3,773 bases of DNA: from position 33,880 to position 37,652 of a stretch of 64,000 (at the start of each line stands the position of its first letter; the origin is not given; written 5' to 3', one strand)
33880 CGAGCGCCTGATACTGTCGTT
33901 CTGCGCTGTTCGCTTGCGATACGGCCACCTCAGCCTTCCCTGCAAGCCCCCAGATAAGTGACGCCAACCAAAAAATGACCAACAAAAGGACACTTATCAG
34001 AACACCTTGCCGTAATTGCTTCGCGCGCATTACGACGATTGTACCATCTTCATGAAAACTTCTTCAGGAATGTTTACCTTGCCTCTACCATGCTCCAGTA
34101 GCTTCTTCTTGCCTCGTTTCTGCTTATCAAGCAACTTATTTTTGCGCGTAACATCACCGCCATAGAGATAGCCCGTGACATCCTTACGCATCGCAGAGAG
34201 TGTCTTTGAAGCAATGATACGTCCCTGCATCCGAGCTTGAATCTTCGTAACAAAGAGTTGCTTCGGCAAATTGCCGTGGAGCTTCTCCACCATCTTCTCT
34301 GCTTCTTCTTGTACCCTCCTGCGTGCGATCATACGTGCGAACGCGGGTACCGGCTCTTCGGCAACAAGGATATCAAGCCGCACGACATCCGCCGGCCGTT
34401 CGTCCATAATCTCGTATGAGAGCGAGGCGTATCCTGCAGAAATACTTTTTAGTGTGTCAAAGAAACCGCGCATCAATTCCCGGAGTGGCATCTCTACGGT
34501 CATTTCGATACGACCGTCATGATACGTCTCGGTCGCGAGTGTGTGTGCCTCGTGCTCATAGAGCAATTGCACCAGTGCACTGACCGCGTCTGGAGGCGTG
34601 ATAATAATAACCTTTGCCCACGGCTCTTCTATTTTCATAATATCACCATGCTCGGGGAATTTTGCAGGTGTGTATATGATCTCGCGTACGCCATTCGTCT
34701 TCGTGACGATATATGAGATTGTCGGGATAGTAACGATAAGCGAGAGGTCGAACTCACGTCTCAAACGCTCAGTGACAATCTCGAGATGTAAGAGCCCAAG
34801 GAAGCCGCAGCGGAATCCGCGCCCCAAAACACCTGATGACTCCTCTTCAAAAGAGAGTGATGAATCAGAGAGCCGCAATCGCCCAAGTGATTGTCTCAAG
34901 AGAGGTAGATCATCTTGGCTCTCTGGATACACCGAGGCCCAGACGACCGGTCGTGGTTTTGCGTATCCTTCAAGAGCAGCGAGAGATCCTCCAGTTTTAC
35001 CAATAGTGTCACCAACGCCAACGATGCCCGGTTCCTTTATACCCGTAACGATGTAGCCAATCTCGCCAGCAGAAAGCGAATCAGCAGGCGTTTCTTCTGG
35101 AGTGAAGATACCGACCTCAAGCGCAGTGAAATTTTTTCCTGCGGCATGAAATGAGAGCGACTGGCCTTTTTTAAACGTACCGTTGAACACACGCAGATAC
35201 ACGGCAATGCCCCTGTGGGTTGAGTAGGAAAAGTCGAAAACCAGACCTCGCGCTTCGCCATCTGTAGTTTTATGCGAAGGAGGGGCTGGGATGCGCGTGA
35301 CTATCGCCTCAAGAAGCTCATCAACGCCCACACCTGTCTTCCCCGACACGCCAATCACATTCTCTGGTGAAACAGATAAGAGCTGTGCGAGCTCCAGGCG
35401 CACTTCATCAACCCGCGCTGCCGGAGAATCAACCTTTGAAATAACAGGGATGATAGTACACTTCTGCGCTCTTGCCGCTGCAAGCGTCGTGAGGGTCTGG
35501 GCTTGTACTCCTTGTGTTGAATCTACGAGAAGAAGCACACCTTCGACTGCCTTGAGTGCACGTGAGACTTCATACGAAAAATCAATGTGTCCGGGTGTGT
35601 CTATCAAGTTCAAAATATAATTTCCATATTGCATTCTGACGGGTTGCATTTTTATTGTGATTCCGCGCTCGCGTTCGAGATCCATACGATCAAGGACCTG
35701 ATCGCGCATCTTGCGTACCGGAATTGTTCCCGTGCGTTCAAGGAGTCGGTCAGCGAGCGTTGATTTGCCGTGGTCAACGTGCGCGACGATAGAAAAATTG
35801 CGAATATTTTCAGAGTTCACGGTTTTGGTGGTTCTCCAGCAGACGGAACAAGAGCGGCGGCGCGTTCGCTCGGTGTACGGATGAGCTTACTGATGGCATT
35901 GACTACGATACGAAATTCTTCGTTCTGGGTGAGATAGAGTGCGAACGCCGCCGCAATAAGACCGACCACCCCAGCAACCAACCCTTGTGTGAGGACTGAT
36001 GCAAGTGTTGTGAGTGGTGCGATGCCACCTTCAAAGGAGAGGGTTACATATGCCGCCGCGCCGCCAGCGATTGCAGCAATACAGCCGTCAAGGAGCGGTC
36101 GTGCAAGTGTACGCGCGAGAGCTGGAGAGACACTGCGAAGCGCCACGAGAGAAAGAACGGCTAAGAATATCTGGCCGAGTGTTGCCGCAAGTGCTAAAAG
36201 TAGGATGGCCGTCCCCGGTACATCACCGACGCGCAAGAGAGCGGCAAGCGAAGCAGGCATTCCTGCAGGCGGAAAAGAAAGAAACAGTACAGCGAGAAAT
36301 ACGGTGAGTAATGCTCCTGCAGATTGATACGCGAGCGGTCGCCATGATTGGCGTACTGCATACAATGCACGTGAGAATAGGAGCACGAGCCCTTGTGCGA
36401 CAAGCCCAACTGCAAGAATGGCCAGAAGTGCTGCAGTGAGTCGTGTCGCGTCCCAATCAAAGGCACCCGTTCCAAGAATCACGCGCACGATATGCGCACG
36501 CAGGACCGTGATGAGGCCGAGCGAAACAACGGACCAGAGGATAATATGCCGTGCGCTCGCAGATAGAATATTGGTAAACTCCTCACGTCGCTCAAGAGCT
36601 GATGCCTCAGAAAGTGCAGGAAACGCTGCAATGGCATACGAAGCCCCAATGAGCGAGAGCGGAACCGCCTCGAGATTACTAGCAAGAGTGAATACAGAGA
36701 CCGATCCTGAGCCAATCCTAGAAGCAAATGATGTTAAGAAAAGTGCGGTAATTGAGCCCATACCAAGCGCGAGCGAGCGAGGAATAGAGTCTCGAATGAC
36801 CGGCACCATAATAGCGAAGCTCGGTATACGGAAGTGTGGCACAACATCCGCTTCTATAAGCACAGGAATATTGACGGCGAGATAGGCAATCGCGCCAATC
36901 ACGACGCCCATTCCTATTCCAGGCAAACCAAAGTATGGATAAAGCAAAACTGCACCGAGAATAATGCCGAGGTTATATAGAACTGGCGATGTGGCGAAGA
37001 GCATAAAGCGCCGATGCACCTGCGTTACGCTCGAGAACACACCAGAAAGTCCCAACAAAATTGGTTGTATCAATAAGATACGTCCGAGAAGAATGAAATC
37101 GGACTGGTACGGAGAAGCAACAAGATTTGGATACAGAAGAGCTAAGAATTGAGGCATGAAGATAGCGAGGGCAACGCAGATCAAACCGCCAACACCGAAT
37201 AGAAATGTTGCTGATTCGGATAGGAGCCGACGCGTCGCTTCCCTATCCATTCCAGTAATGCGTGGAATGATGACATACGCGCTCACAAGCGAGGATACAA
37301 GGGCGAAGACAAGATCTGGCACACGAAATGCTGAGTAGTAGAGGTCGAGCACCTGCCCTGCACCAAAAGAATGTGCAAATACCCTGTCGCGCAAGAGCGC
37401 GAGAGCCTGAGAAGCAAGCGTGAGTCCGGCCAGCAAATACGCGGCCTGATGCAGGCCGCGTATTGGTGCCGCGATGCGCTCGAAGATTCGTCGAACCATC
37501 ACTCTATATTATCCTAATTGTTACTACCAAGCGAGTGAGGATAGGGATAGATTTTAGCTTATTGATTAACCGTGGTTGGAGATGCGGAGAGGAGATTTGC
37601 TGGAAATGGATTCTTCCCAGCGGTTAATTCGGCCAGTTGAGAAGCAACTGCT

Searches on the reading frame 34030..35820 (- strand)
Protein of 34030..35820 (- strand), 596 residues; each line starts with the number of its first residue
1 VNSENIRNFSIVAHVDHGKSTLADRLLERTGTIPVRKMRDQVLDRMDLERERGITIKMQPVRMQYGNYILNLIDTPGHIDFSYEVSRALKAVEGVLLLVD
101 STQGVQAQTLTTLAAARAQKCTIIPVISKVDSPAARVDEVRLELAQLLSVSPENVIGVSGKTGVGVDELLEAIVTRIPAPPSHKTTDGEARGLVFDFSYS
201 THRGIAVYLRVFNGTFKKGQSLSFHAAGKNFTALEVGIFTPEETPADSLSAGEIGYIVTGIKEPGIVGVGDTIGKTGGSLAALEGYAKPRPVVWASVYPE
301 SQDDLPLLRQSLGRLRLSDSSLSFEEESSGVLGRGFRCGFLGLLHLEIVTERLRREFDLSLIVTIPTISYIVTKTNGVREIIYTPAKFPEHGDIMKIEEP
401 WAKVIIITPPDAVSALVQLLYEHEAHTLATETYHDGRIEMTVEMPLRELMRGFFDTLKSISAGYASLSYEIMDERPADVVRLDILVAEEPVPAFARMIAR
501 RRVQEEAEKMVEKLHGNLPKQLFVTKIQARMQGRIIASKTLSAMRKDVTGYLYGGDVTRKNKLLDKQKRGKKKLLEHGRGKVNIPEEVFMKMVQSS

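Call 7: search_protein_families(library=pfam, proteins=[window:34030-35820:-], max_evalue=0.00001)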
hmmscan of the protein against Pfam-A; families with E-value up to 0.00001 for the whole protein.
window:34030-35820:- (596 aa): 5 families
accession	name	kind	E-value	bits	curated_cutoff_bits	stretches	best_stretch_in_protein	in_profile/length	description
PF00009.33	GTP_EFTU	-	1.7e-53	181.5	26.5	1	4-178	1-187/188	Elongation factor Tu GTP binding domain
PF06421.17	LepA_C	-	1.6e-31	109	29.7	1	487-593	2-106/107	GTP-binding protein LepA C-terminus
PF00679.30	EFG_C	-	2.6e-12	47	27.9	1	397-471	2-75/89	Elongation factor G C-terminus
PF14492.12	EFG_III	-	2e-07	31.4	27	1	289-363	2-73/75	Elongation Factor G, domain III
PF01926.29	MMR_HSR1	-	3.8e-06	27.4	21.9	0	14-128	7-112/113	50S ribosome-binding GTPase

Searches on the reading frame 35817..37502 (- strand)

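Call 7: search_protein_families(library=pfam, proteins=[window:35817-37502:-], max_evalue=0.00001)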
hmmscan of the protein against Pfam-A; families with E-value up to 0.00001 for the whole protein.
window:35817-37502:- (561 aa): 1 family
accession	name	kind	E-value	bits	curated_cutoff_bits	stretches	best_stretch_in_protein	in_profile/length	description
PF03023.19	MurJ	-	1.1e-42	146.6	27.4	1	42-442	1-403/451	Lipid II flippase MurJ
